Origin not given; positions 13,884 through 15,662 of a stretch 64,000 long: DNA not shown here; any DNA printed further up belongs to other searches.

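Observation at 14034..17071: Divergent HAL/PAL-family lyase (with an NSG instead of ASG MIO triad) and aryl/acyl-CoA ligase pair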

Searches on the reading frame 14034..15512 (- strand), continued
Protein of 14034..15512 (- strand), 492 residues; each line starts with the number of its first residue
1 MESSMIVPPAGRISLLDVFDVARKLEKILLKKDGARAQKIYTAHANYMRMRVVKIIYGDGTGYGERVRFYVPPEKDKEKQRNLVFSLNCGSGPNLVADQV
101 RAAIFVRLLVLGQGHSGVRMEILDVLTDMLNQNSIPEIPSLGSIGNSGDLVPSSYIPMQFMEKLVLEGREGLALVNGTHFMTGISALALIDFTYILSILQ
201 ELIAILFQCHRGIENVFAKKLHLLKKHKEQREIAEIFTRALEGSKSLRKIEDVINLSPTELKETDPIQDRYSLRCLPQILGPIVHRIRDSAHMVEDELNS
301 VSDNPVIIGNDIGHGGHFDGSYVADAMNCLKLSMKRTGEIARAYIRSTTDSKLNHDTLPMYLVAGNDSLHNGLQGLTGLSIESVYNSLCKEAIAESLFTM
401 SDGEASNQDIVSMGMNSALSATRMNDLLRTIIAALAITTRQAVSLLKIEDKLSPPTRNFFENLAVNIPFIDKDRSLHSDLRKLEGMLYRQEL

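Call 24: find_encoding_contigs(protein=P0017, flank=8000, max_places=2)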
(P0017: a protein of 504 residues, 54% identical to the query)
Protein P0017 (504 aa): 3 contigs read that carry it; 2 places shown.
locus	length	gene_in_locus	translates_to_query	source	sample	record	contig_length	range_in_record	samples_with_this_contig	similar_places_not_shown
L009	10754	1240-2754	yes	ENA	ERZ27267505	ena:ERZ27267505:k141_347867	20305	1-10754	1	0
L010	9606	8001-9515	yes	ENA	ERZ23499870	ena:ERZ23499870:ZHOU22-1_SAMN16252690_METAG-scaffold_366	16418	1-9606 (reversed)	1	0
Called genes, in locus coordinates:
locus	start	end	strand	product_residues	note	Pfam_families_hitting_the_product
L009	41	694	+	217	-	-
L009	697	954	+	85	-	-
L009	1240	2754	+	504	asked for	PF00221:Lyase_aromatic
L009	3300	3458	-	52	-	-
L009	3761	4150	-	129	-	PF02021:UPF0102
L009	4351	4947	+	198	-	PF00551:Formyl_trans_N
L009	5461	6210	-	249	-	PF00881:Nitroreductase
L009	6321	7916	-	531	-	PF02624:YcaO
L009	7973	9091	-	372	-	PF00930:DPPIV_N (faint), PF26549:Tricorn_N (faint), PF26550:Tricorn_2nd (faint), PF07676:PD40 (faint)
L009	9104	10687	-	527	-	-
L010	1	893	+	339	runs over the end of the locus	PF05697:Trigger_N, PF05698:Trigger_C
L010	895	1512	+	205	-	PF00574:CLP_protease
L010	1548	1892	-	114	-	-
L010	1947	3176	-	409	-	PF07690:MFS_1, PF12832:MFS_1_like (faint), PF07690:MFS_1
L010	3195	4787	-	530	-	PF01676:Metalloenzyme, PF06415:iPGM_N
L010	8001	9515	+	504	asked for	PF00221:Lyase_aromatic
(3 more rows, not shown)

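Call 25: find_encoding_contigs(protein=P0014, flank=8000, max_places=2)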
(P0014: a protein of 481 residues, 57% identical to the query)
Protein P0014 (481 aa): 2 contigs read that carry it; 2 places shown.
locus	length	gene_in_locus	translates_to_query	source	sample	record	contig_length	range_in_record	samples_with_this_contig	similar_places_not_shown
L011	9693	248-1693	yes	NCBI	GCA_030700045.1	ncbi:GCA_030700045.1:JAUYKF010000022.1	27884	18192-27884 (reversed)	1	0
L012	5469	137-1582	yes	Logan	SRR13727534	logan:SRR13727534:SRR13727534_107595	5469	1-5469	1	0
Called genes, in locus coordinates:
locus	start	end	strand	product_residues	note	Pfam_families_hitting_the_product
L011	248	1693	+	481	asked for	PF00221:Lyase_aromatic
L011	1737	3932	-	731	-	PF02737:3HCDH_N, PF00378:ECH_1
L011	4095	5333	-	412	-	PF00108:Thiolase_N, PF02803:Thiolase_C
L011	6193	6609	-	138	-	PF00293:NUDIX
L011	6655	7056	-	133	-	PF02033:RBFA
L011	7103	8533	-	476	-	PF00009:GTP_EFTU, PF00071:Ras (faint), PF01926:MMR_HSR1, PF22042:EF-G_D2, PF11987:IF-2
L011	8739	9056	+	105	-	-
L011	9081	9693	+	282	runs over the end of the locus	-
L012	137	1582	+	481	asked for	PF00221:Lyase_aromatic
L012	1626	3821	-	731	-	PF02737:3HCDH_N, PF00378:ECH_1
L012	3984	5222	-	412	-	PF00108:Thiolase_N, PF02803:Thiolase_C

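Call 40: predict_structure(alignment_id=A3)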
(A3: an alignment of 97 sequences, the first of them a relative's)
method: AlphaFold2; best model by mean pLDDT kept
length: 492 residues; sequences in the alignment: 97
mean_pLDDT: 93.3   pTM: 0.93
mean pLDDT of the five models: 93.3, 92.5, 92.0, 91.9, 91.8
residues with pLDDT >= 90: 412; 70-90: 62; 50-70: 16; < 50: 2
segments of 3 or more residues with pLDDT < 50: none
pLDDT, mean of each block of 10 residues (from residue 1): 74 96 96 92 96 92 90 94 96 97 98 96 97 97 77 95 94 94 98 99 98 94 96 98 95 90 83 90 98 97 92 87 95 98 97 94 94 96 98 85 54 90 99 99 98 98 96 97 98 93
secondary structure, 60 per line:
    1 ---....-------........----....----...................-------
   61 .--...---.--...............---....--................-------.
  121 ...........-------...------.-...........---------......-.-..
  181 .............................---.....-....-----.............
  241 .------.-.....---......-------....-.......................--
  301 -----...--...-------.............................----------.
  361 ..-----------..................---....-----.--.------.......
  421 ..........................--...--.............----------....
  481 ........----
elements in order: E4-7 H15-22 E27-30 H35-53 H73-87 E91-94 H97-112 H120-131 E139-141 H150-160 H170-175 H179-209 H214-217 H219-222 H228-241 H250-254 H258-263 H271-274 H276-298 E306-308 E311-313 H321-349 H374-391 H395-398 H414-446 H454-466 H477-488

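Call 42: fold_search(model_id=the predicted structure, library=pdb)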
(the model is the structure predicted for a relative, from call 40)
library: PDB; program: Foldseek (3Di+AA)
matches with E <= 10: 719; with E <= 0.001: 90
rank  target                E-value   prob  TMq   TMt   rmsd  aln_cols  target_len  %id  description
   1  3kdz_A                1.7e-29  1.00  0.91  0.85   2.6       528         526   28  X-ray crystal structure of a tyrosine aminomutase mutant construct with bound ligand (released 2010-07-07)
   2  2ohy_A                4.5e-29  1.00  0.91  0.85   2.6       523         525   28  X-ray Crystal Structure of Tyrosine Aminomutase from streptomyces globisporus (released 2007-06-12)
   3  2ohy_B                1.6e-28  1.00  0.90  0.84   2.8       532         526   28  X-ray Crystal Structure of Tyrosine Aminomutase from streptomyces globisporus (released 2007-06-12)
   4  3czo_A                4.0e-28  1.00  0.91  0.84   2.6       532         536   28  Crystal Structure of Double Mutant Phenylalanine Ammonia-Lyase From Anabaena Variabilis (released 2008-05-20)
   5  3czo_B                4.6e-28  1.00  0.91  0.84   2.4       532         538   28  Crystal Structure of Double Mutant Phenylalanine Ammonia-Lyase From Anabaena Variabilis (released 2008-05-20)
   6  3czo_D                6.5e-28  1.00  0.91  0.84   2.6       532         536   28  Crystal Structure of Double Mutant Phenylalanine Ammonia-Lyase From Anabaena Variabilis (released 2008-05-20)
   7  3kdy_A                1.6e-27  1.00  0.89  0.84   2.9       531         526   27  X-ray crystal structure of tyrosine aminomutase mutant construct (released 2010-07-07)
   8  2o6y_C                5.0e-27  1.00  0.90  0.86   2.7       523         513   27  Tyrosine ammonia-lyase from Rhodobacter sphaeroides (released 2007-01-16)
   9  2o78_A                6.3e-27  1.00  0.90  0.87   2.7       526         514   27  Tyrosine ammonia-lyase from Rhodobacter sphaeroides (His89Phe variant) complexed with cinnamic acid (released 2007-01-16)
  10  2o78_C                1.1e-26  1.00  0.90  0.86   2.7       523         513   27  Tyrosine ammonia-lyase from Rhodobacter sphaeroides (His89Phe variant) complexed with cinnamic acid (released 2007-01-16)
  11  2nyn_A                1.6e-26  1.00  0.85  0.82   3.4       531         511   28  Crystal structure of phenylalanine ammonia-lyase from Anabaena variabilis (released 2007-02-06)
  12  2o6y_A                2.0e-26  1.00  0.91  0.87   2.7       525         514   27  Tyrosine ammonia-lyase from Rhodobacter sphaeroides (released 2007-01-16)
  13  5ltm_A                2.2e-26  1.00  0.90  0.83   2.8       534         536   28  Crystal structure of phenylalanine ammonia-lyase from Anabaena variabilis (Y78F-C503S-C565S) bound to cinnamate (released 2017-09-20)
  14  3unv_A                4.1e-26  1.00  0.91  0.88   2.6       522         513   25  Pantoea agglomerans Phenylalanine Aminomutase (released 2012-02-22)
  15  2nyf                  1.7e-25  1.00  0.86  0.83   2.5       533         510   26  Crystal structure of phenylalanine ammonia-lyase from Nostoc punctiforme (released 2007-02-06)
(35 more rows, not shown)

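Call 47: search_protein_representatives(alignment_id=A2)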
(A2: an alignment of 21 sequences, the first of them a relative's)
Query: 21 sequences, 492 profile positions. Proteins with E-value up to 0.001 (for the whole library): 9577; up to 1e-10: 5397; up to 1e-30: 1584. The best 150 are listed.
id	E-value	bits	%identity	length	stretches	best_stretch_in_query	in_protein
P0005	1.6e-262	887.9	-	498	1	4-492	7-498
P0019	2.0e-213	726.0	-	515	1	3-492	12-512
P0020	2.2e-201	686.3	-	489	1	2-492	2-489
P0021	1.5e-146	505.5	-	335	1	164-492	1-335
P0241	2.9e-109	382.4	-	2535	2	5-471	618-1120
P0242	7.7e-102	358.0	-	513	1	15-486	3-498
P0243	5.1e-99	348.7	-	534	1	10-488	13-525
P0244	3.0e-98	346.1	-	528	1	11-488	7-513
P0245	2.0e-96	340.1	-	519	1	11-490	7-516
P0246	2.4e-92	326.7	-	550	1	5-483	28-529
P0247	7.1e-91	321.8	-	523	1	8-491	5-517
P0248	2.4e-89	316.7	-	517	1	9-491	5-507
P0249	1.8e-88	313.9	-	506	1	4-489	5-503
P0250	2.7e-87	310.0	-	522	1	12-488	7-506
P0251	3.1e-87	309.8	-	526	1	8-487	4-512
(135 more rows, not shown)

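Call 53: list_cluster_members(proteins=[P0001, P0016, P0019, P0018])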
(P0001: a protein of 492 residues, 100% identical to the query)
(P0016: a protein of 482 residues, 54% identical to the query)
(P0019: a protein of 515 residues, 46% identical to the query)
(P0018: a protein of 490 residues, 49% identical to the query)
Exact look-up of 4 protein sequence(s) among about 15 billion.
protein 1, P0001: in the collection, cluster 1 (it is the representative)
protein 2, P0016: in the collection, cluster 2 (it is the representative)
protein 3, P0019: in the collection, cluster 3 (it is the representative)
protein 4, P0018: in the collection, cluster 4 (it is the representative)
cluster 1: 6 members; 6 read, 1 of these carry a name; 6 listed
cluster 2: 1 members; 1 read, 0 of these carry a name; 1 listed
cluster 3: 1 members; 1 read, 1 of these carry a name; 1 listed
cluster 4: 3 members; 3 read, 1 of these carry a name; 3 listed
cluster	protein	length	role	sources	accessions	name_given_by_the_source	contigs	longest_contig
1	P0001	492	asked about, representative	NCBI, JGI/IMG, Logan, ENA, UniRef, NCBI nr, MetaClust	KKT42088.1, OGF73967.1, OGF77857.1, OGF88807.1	hypothetical protein A2W54_03585 [Candidatus Giovannonibacteria bacterium ... | Phenylalanine ammonia-lyase n=1 Tax=Candidatus Giovannonibacteria bacterium ... | MAG: Histidine ammonia-lyase [Parcubacteria group bacterium GW2011_GWA2_44_13]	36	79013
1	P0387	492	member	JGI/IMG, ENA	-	-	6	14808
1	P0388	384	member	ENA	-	-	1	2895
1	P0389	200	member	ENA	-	-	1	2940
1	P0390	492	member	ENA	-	-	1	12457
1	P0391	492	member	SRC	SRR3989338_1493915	-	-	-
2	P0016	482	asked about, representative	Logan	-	-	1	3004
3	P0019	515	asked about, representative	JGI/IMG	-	phenylalanine ammonia-lyase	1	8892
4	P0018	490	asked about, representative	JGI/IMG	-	-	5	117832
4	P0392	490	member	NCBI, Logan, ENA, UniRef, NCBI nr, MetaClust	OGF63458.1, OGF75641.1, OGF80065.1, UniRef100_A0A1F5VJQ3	hypothetical protein A2926_00850 [Candidatus Giovannonibacteria bacterium ... | Phenylalanine ammonia-lyase n=1 Tax=Candidatus Giovannonibacteria bacterium ... | MAG: hypothetical protein A2834_01250 [Candidatus Giovannonibacteria bacterium ...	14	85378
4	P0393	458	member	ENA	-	-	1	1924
